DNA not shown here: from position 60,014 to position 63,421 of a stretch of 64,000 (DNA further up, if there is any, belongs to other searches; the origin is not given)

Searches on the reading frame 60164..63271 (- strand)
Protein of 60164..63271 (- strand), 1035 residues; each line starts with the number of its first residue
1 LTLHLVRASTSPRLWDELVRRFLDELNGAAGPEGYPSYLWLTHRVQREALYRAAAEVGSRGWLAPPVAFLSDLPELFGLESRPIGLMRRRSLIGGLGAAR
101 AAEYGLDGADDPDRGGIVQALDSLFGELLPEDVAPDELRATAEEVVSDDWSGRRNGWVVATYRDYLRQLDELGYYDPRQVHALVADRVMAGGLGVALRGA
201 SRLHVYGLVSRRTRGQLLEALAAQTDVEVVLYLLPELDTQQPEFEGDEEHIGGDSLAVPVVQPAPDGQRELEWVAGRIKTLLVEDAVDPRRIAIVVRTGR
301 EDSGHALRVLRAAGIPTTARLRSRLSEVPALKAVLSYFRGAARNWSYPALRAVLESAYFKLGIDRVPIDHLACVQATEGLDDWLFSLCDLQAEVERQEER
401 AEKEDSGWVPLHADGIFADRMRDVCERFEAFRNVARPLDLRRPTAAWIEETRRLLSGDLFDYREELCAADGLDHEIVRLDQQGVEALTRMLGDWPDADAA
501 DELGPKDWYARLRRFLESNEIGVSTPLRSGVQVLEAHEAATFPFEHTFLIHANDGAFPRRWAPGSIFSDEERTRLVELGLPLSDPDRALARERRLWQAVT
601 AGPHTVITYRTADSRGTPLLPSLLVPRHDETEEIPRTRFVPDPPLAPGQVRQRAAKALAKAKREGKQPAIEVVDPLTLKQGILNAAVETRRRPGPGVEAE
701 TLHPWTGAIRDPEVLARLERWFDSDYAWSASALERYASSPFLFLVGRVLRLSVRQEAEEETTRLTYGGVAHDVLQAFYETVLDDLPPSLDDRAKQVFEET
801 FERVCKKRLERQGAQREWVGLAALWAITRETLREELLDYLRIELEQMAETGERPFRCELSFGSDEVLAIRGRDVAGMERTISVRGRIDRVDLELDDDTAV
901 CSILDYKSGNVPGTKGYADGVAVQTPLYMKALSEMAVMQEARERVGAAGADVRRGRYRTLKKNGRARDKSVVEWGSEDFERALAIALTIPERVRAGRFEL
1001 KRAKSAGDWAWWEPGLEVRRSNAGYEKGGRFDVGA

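Call 23: search_protein_families(library=pfam, proteins=[window:60164-63271:-], max_evalue=0.00001)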
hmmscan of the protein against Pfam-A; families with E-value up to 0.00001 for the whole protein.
window:60164-63271:- (1035 aa): 1 family
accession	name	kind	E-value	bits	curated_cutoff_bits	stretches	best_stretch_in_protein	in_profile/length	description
PF12705.13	PDDEXK_1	-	1.1e-26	94.8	22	1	728-1001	2-232/247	PD-(D/E)XK nuclease superfamily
